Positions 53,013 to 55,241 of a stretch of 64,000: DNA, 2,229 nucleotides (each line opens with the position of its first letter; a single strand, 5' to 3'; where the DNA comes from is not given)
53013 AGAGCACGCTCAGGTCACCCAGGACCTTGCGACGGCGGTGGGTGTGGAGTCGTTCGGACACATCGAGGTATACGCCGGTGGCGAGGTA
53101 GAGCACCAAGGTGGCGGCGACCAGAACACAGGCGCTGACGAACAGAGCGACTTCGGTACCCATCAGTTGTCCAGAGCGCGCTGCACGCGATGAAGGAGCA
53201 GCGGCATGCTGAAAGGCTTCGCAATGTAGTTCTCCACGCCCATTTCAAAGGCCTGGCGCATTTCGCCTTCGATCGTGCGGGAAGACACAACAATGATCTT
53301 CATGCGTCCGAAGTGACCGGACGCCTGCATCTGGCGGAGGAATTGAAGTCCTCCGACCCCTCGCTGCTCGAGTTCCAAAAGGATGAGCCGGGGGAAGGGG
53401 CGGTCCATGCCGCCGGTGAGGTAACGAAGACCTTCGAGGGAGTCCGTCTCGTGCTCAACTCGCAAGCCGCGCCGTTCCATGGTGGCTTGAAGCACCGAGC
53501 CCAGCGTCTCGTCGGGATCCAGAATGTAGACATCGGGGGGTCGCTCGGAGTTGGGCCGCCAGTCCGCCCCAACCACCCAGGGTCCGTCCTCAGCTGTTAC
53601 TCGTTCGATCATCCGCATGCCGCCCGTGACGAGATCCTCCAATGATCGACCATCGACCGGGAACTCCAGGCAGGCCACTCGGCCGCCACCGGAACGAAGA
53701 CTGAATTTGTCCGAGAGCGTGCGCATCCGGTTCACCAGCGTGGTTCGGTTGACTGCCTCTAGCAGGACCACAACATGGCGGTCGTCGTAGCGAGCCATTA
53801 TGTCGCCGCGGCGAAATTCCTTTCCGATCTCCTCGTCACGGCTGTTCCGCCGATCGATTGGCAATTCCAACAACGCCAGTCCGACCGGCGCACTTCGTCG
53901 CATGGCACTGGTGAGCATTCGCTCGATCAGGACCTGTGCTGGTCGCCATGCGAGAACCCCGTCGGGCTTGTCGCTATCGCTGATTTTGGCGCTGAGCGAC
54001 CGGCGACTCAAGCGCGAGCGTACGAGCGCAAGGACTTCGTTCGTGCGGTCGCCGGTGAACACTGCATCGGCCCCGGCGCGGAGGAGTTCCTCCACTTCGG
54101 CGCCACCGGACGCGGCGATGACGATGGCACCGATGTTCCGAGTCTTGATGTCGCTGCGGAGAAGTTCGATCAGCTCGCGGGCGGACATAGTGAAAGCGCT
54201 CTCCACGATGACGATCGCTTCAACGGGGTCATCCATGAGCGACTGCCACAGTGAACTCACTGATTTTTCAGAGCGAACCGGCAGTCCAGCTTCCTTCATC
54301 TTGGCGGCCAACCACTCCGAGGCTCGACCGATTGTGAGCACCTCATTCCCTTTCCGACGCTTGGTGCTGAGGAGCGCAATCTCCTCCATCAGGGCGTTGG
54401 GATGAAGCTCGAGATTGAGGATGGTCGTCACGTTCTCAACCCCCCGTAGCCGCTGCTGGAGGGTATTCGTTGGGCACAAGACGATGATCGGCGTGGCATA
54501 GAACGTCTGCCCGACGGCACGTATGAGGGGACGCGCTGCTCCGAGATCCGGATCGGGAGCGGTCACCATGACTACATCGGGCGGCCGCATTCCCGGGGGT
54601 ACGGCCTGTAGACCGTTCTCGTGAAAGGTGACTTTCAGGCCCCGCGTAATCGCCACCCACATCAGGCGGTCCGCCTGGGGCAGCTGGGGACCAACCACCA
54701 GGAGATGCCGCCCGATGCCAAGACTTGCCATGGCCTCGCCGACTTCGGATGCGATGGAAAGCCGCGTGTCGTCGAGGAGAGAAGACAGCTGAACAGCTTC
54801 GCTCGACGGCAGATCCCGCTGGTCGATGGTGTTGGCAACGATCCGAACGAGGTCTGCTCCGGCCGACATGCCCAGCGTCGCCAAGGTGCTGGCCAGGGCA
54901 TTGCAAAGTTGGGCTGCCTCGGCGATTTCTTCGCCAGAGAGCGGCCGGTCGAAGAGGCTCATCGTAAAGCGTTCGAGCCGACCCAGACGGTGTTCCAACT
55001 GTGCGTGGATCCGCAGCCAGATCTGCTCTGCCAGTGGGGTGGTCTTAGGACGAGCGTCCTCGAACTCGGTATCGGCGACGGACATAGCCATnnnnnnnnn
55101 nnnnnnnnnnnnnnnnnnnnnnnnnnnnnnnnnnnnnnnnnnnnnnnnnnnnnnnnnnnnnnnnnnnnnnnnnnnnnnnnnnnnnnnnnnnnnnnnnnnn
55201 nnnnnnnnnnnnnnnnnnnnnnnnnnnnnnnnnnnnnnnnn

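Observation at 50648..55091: Three-gene coupled module: degenerate-GGDEF pseudo-receiver protein, membrane HEAT-repeat protein and processive GT2 synthase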

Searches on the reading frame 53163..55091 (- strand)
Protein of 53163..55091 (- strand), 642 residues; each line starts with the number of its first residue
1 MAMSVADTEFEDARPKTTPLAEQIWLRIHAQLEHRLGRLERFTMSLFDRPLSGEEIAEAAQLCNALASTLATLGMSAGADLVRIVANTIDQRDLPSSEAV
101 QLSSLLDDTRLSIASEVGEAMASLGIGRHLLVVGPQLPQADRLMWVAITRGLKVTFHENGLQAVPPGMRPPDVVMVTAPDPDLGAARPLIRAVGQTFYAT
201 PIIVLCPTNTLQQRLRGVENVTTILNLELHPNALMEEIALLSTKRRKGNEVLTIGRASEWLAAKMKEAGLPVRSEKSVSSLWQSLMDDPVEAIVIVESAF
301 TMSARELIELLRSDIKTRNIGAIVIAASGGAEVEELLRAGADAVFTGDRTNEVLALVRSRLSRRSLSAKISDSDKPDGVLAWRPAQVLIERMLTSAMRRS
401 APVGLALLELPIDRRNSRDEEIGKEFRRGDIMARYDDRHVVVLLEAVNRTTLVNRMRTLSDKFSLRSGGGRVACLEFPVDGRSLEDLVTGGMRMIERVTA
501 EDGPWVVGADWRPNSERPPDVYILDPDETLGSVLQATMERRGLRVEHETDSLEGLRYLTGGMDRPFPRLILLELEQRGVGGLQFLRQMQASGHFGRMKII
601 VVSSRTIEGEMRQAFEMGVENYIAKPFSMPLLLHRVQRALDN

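Call 6: search_protein_families(library=pfam, proteins=[window:53163-55091:-], max_evalue=0.1)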
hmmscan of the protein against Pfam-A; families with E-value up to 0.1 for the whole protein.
window:53163-55091:- (642 aa): 3 families
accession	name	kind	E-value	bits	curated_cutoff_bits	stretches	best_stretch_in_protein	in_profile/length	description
PF00072.30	Response_reg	-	8.6e-11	42.4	30.2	1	521-636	1-110/111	Response regulator receiver domain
PF07085.17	DRTGG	-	0.02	15.2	25.2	1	313-360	14-61/105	DRTGG domain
PF21695.3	GlnR_1st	-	0.029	14.7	27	0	169-208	40-78/111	Transcription regulator GlnR, N-terminal domain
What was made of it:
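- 53169..53531 (-): C-terminal receiver (aa 521-641). It keeps D525/D527, S603 and K625 but has Glu573 (nt 53373-53375) at the phospho-acceptor position. Pfam Response_reg at 8.6e-11 (call 6).
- On Response-regulator receiver (PF00072), C-terminal domain: 42.4 bits against a cutoff of 30.2 (call 6).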

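Call 7: search_protein_families(library=ncbifam, proteins=[window:53163-55091:-], max_evalue=0.1)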
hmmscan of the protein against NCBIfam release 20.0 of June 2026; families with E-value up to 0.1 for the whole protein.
window:53163-55091:- (642 aa): 52 families (the best 25 are shown)
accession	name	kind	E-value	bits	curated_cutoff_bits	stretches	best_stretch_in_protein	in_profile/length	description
NF053854.1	RespRegPhoBBctds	equivalog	7.1e-15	55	270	1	522-640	2-115/225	two-component system response regulator PhoB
TIGR02154.1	PhoB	equivalog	1.8e-14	53.6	296.2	1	521-638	5-118/226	phosphate regulon transcriptional regulator PhoB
NF041733.1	resp_reg_CseB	equivalog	8.2e-10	38.4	350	1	520-640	2-115/228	two-component system response regulator CseB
NF040689.1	MtrAB_MtrA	equivalog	3e-09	36.6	300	1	521-639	1-112/219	MtrAB system response regulator MtrA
NF007820.0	PRK10529.1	equivalog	7e-09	35.4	325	1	521-640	4-116/225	two-component system response regulator KdpE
NF045505.1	RR_RssB_Pseudo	equivalog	1.4e-08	34.2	700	1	521-641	8-123/394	two-component system response regulator RssB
NF007546.0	PRK10161.1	equivalog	1.5e-08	34.5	471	1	562-637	42-117/229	phosphate response regulator transcription factor PhoB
NF007346.1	PRK09836.1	equivalog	1.1e-07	31.9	420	1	523-639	5-115/227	copper/silver response regulator transcription factor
NF008034.0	PRK10766.1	equivalog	1.2e-07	31.4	275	1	521-638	5-115/231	two-component system response regulator TorR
NF040534.1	resp_reg_YycF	equivalog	1.6e-07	30.8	340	1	522-640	4-115/231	response regulator YycF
TIGR01818.1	ntrC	equivalog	2.2e-07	30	558.6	1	521-641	1-115/463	nitrogen regulation protein NR(I)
NF038297.2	hybrid_HK_HrmK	equivalog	2.8e-07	29.6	725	1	516-636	488-604/607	hybrid histidine kinase/response regulator HrmK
NF051850.1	RespRegRprY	equivalog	3.6e-07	29.8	370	1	521-638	7-118/234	response regulator transcription factor RprY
NF047654.1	DiguCycDgcRLepto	equivalog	1.4e-06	27.5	500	1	569-640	49-120/295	diguanylate cyclase DgcR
NF007005.1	PRK09468.1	equivalog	1.7e-06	27.7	331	1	521-639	6-118/237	osmolarity response regulator transcription factor OmpR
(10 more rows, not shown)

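Call 10: find_homologous_proteins(query=window:53166-55091:-)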
Query window:53166-55091:- (642 aa): 17 proteins with E <= 0.001 among 8000 candidates.
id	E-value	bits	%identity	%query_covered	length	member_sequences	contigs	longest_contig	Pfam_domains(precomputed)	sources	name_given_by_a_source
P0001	0.0e+0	1393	100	100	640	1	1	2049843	PF00072.31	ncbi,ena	-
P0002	1.8e-272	923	66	97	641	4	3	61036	PF00072.31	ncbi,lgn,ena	-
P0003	1.5e-268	910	65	97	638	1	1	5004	PF00072.31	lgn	-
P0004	1.9e-260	883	64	98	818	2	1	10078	PF00072.31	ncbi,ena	-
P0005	1.3e-242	825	77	74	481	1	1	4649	PF00072.31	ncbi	-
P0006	3.3e-220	751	54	100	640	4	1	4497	PF00072.31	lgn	-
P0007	5.3e-208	710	52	98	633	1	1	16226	PF00072.31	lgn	-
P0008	2.5e-204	698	51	100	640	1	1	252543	PF00072.31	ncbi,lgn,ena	-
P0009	1.2e-200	686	51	98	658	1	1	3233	PF00072.31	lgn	-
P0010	4.6e-200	684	50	100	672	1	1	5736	PF00072.31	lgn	-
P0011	3.0e-174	599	46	98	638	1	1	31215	PF00072.31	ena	-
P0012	7.2e-160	551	60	67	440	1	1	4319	-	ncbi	ncbi:MAG: hypothetical protein ACN4GZ_06290, partial [Acidimicrobiales bacterium]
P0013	6.8e-125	436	38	97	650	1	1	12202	PF00072.31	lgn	-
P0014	2.0e-56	210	28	98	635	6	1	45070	PF00072.31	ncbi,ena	-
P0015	1.2e-24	105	36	17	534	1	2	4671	PF00072.31,PF01627.29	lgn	-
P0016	6.2e-18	83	21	95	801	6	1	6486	PF00990.27,PF00072.31,PF01627.29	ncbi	-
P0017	1.1e-4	39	28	18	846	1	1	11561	PF02518.32,PF00512.32,PF00072.31,PF01627.29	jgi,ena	jgi:signal transduction histidine kinase/HPt (histidine-containing phosphotransfer) domain-containin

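Call 11: find_encoding_contigs(protein=P0008, flank=8000, max_places=3)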
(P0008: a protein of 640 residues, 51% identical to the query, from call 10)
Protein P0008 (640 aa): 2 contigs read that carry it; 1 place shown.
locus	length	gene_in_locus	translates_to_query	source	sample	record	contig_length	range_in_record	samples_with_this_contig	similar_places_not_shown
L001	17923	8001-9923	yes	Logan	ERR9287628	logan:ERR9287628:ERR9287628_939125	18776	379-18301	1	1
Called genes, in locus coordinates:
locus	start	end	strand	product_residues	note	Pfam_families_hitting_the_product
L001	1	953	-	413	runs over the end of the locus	-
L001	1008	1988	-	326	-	PF02810:SEC-C, PF00557:Peptidase_M24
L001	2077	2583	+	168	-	PF02622:DUF179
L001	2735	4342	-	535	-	-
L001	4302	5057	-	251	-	PF00005:ABC_tran, PF13304:AAA_21 (weak)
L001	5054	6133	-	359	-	PF00962:A_deaminase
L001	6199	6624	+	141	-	PF02580:Tyr_Deacylase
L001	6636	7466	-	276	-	-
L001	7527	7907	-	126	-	-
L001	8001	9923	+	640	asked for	PF00072:Response_reg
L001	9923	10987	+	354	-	PF02985:HEAT (faint), PF13646:HEAT_2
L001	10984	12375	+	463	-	PF03142:Chitin_synth_2 (faint), PF13641:Glyco_tranf_2_3, PF00535:Glycos_transf_2, PF10111:Glyco_tranf_2_2 (faint), PF13632:Glyco_trans_2_3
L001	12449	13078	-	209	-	PF14681:UPRTase, PF00156:Pribosyltran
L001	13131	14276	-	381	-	PF22660:RS_preATP-grasp-like, PF02222:ATP-grasp, PF17769:PurK_C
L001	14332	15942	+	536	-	PF01979:Amidohydro_1, PF07969:Amidohydro_3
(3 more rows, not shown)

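Call 12: find_encoding_contigs(protein=P0014, flank=8000, max_places=3)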
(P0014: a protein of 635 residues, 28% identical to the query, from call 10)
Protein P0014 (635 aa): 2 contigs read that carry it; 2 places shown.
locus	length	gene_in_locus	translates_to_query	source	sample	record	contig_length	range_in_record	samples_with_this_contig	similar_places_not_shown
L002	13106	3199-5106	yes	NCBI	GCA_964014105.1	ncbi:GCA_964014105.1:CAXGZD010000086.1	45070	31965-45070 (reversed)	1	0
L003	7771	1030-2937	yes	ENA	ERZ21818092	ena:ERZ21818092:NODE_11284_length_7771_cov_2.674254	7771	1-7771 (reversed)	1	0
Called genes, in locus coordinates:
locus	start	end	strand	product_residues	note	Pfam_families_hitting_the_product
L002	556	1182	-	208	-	PF01548:DEDD_Tnp_IS110 (weak), PF02371:Transposase_20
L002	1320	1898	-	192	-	PF01966:HD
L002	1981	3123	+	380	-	PF01266:DAO, PF13450:NAD_binding_8 (faint)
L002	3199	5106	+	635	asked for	PF00072:Response_reg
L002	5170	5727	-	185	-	-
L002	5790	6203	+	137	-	PF02985:HEAT (faint), PF13646:HEAT_2 (weak)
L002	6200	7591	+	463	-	PF00535:Glycos_transf_2, PF13641:Glyco_tranf_2_3, PF00535:Glycos_transf_2, PF13632:Glyco_trans_2_3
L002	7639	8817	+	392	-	PF00395:SLH (weak)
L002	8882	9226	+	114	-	-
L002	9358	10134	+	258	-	-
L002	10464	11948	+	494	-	PF01757:Acyl_transf_3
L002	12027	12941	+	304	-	PF19040:SGNH, PF04311:DUF459 (weak)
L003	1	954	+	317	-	?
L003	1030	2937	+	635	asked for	PF00072:Response_reg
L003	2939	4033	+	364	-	PF02985:HEAT (faint), PF13646:HEAT_2 (weak)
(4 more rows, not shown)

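Call 13: find_encoding_contigs(protein=P0011, flank=8000, max_places=3)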
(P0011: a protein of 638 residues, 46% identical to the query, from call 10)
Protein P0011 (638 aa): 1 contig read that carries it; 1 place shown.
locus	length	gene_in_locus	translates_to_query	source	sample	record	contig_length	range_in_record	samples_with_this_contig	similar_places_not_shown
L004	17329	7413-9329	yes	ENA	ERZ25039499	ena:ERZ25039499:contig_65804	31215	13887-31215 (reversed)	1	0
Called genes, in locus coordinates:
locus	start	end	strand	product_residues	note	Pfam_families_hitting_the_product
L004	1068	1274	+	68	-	-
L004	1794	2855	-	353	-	-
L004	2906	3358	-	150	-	-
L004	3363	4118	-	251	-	PF00005:ABC_tran, PF13304:AAA_21 (weak)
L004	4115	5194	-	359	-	PF00962:A_deaminase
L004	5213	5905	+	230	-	PF00702:Hydrolase, PF13419:HAD_2 (weak)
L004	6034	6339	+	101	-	PF02580:Tyr_Deacylase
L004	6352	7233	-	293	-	-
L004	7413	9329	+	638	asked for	PF00072:Response_reg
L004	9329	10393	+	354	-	PF02985:HEAT (faint), PF13646:HEAT_2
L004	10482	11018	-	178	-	PF00115:COX1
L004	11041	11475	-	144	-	PF13442:Cytochrome_CBB3 (weak), PF00034:Cytochrom_C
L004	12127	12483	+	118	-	-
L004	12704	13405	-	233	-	PF02239:Cytochrom_D1, PF25174:Beta-prop_THOC3 (weak)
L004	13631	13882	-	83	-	PF02239:Cytochrom_D1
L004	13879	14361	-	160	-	PF13442:Cytochrome_CBB3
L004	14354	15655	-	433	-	PF04055:Radical_SAM, PF13353:Fer4_12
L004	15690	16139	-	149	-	PF13404:HTH_AsnC-type (faint), PF22451:NirdL-like_HTH, PF17805:AsnC_trans_reg2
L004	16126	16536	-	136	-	PF17805:AsnC_trans_reg2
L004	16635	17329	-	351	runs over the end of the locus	PF22451:NirdL-like_HTH, PF17805:AsnC_trans_reg2, PF22451:NirdL-like_HTH (weak), PF17805:AsnC_trans_reg2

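Call 15: find_encoding_contigs(protein=P0016, flank=8000, max_places=3)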
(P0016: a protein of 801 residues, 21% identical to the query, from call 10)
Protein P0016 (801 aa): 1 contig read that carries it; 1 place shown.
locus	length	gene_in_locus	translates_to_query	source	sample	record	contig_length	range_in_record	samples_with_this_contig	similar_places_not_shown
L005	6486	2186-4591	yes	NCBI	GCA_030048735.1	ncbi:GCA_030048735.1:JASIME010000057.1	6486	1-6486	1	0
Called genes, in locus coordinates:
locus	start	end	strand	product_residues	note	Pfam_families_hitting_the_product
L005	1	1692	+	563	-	?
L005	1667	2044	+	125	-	PF00072:Response_reg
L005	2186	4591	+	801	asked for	PF01627:Hpt, PF00072:Response_reg, PF00990:GGDEF, PF00072:Response_reg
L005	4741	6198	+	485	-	PF03446:NAD_binding_2, PF00393:6PGD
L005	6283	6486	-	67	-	?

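Call 16: find_encoding_contigs(protein=P0013, flank=8000, max_places=3)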
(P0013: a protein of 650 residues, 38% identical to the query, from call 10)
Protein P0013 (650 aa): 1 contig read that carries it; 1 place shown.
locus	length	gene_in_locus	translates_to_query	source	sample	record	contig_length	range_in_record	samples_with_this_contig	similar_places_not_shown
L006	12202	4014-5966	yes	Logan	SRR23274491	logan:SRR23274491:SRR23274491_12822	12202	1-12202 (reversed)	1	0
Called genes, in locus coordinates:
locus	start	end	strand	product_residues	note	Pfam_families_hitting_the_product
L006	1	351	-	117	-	?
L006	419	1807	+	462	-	PF01523:PmbA_TldD_1st, PF19290:PmbA_TldD_2nd, PF19289:PmbA_TldD_3rd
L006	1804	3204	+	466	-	PF01523:PmbA_TldD_1st, PF19290:PmbA_TldD_2nd, PF19289:PmbA_TldD_3rd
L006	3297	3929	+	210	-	PF02811:PHP (weak), PF13263:PHP_C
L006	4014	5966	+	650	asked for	PF00072:Response_reg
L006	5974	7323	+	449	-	PF02985:HEAT (faint), PF13646:HEAT_2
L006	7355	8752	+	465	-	PF03142:Chitin_synth_2 (faint), PF13641:Glyco_tranf_2_3, PF00535:Glycos_transf_2, PF10111:Glyco_tranf_2_2 (weak), PF00535:Glycos_transf_2, PF13632:Glyco_trans_2_3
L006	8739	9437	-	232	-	PF08666:SAF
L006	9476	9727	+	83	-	-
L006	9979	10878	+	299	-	PF00483:NTP_transferase, PF12804:NTP_transf_3 (weak)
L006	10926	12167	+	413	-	PF03453:MoeA_N, PF00994:MoCF_biosynth, PF03454:MoeA_C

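Call 19: search_protein_families(library=pfam, proteins=[P0016, P0014, P0013, P0015], max_evalue=1)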
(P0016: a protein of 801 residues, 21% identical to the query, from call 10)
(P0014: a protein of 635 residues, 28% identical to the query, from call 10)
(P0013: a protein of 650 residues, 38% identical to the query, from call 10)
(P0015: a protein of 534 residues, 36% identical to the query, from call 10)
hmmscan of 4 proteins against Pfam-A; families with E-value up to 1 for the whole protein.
P0016 (801 aa): 5 families
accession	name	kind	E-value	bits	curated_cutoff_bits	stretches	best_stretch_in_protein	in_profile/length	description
PF00072.30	Response_reg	-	7.4e-62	206.8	30.2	4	376-487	1-110/111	Response regulator receiver domain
PF00990.26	GGDEF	-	4.7e-24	85.4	23.8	1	503-658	3-160/161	Diguanylate cyclase, GGDEF domain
PF01627.28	Hpt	-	7.3e-10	39.4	24.6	1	143-233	4-80/84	Hpt domain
PF20161.5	VpsR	-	0.082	13.1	23.7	0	264-299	23-58/121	VpsR domain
PF21332.3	AmiR_N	-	0.13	12.7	27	0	677-704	2-29/111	AmiR, N-terminal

P0014 (635 aa): 5 families
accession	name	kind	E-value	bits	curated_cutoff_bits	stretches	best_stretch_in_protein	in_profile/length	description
PF00072.30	Response_reg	-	7e-13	49.2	30.2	1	515-629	1-110/111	Response regulator receiver domain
PF19291.4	TREH_N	-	0.068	12.9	23.1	1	485-564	104-185/211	Trehalase-like, N-terminal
PF14258.12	DUF4350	-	0.13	12.9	30.4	0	152-220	15-84/181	Domain of unknown function (DUF4350)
PF01227.27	GTP_cyclohydroI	-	0.13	12.2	27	1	80-117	91-128/179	GTP cyclohydrolase I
PF07721.20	TPR_4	-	0.51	11.5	27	0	378-402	1-25/26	Tetratricopeptide repeat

P0013 (650 aa): 2 families
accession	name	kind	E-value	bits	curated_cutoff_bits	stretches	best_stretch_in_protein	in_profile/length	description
PF00072.30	Response_reg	-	1.2e-17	64.6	30.2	1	529-644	1-110/111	Response regulator receiver domain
PF00990.26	GGDEF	-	0.14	12.4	23.8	1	425-510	61-158/161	Diguanylate cyclase, GGDEF domain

P0015 (534 aa): 2 families
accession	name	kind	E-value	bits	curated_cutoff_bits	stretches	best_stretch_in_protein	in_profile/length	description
PF00072.30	Response_reg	-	3.5e-47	159.6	30.2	2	413-528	1-110/111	Response regulator receiver domain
PF01627.28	Hpt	-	2e-07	31.6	24.6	1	168-230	16-78/84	Hpt domain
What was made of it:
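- On GGDEF domain (PF00990): Only 0.14 in homolog P0013 (call 19).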

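Call 20: search_solved_structures(query=A1, max_evalue=1, show_alignments=0)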
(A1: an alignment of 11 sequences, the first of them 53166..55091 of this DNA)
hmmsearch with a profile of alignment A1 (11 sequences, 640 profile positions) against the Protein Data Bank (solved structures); distinct sequences matched with E-value up to 1: 256 (the best 60 are shown).
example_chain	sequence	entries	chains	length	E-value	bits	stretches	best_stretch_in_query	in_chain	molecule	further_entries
6vbf_A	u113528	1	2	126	6.6e-16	61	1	512-638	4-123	Two-component regulatory system response regulator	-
5hm6_A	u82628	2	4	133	8.7e-16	60.6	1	512-638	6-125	BfmR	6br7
5e3j_A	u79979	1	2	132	9.7e-16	60.4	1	512-638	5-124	Response regulator RstA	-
5ic5_A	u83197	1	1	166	4.8e-14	54.8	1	519-625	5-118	Candidate response regulator, CheY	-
2jb9_A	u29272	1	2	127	2e-13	52.8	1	519-638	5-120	PHOSPHATE REGULON TRANSCRIPTIONAL REGULATORY PROTEIN PHOB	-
1zes_A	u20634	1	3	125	4.8e-13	51.5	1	519-638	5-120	Phosphate regulon transcriptional regulatory protein phoB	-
1b00_A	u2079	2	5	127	5.1e-13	51.4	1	519-638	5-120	PHOSPHATE REGULON TRANSCRIPTIONAL REGULATORY PROTEIN PHOB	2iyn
5brj_A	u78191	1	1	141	6.5e-13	51.1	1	536-630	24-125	Two component response regulator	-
3f6p_A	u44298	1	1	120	9e-13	50.6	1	519-638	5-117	Transcriptional regulatory protein yycF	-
9xzo_A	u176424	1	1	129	1e-12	50.4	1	517-639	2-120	De novo protein M1X0B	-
2zwm_A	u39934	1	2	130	1.2e-12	50.3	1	519-638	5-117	Transcriptional regulatory protein yycF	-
8fk2_A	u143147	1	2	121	1.9e-12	49.6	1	519-638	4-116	Putative response regulator CovR VicR-like protein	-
2oqr_A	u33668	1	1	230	2.4e-12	49.2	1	516-638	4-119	Sensory transduction protein regX3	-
4uhj_A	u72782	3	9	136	2.5e-12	49.2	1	519-638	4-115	TRANSCRIPTIONAL REGULATORY PROTEIN CPXR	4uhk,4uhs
6lgq_D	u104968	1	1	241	3.1e-12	48.8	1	511-638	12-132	DNA-binding response regulator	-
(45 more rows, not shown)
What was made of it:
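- Tried and rejected: A whole-protein profile against PDB sequences was likewise dominated by receivers (call 20).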

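Call 24: find_related_loci(query=A1, collection=genome_contigs, flank=7000)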
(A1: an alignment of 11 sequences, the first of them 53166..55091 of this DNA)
Query A1 (642 aa) in genome_contigs; peptide patterns used: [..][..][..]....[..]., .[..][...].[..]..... (x = any residue, [..] = any of these).
209 stretches matched a pattern; 144 encode a relative of the query (tblastn E <= 1e-3); the best 80 are kept; 80 distinct loci.
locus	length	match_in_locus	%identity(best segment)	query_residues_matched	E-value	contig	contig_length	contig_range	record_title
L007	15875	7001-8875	66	18-642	0e+0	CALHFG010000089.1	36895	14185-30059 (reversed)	MAG: uncultured Acidimicrobiales bacterium isolate R2_Bin_METABAT__104_1 genome assembly, contig: c_000002189534, whole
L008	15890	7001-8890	64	13-642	0e+0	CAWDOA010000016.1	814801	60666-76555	MAG: uncultured Acidimicrobiales bacterium isolate MFD03551.bin.1.105 genome assembly, contig: contig_7394, whole genome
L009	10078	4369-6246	64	15-640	0e+0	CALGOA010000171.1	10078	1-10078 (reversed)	MAG: uncultured Acidimicrobiales bacterium isolate L4_Bin_METABAT__70_1 genome assembly, contig: c_000001299580, whole g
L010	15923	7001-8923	51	2-642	0e+0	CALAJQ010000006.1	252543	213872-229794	MAG: uncultured Acidimicrobiales bacterium isolate L4_Bin_METABAT__47_1 genome assembly, contig: c_000000629277, whole g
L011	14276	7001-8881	41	16-642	5e-146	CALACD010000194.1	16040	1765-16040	MAG TPA_asm: uncultured Acidimicrobiia bacterium isolate ERR2206770_bin.153_CONCOCT_v1.1_MAG genome assembly, contig: ER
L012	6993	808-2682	41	20-641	2e-143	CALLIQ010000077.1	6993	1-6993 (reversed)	MAG: uncultured Acidimicrobiales bacterium isolate B4_Bin_METABAT__56_1 genome assembly, contig: c_000000064076, whole g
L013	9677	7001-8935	39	20-640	3e-131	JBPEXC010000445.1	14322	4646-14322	MAG: Acidimicrobiales bacterium isolate MAG14 MAG14_MAG14_445, whole genome shotgun sequence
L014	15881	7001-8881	38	15-641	2e-128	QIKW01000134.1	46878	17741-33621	MAG: Acidimicrobiia bacterium isolate SZUA-35 Ga0063293_10000505, whole genome shotgun sequence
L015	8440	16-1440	42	174-642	2e-113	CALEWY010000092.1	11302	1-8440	MAG: uncultured Acidimicrobiales bacterium isolate R2_Bin_Bin_115_sub_1 genome assembly, contig: c_000001560704, whole g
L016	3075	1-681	74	416-642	6e-116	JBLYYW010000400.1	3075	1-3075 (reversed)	MAG: Acidimicrobiales bacterium isolate EBRS4.bin13 k97_484058, whole genome shotgun sequence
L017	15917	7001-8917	39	18-640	3e-133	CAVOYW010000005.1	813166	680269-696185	MAG: uncultured Acidimicrobiales bacterium isolate MFD09779.bin.2.38 genome assembly, contig: contig_26056, whole genome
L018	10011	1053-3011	39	10-640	2e-132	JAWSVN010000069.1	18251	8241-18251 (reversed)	MAG: Acidimicrobiales bacterium isolate PJM02_PBAT_act1 EcoflexJ0_contig_1051, whole genome shotgun sequence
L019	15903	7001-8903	43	11-641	2e-70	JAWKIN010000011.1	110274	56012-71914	MAG: Acidimicrobiales bacterium isolate ABC1.26 ABC1.26.fa-11, whole genome shotgun sequence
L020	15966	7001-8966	49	2-640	2e-64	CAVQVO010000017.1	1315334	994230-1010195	MAG: uncultured Acidimicrobiales bacterium isolate MFD09964.bin.1.7 genome assembly, contig: contig_6055, whole genome s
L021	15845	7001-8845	38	27-641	3e-121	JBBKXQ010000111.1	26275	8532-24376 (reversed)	MAG: Acidimicrobiales bacterium isolate metabat_bins.134 k119_3161089, whole genome shotgun sequence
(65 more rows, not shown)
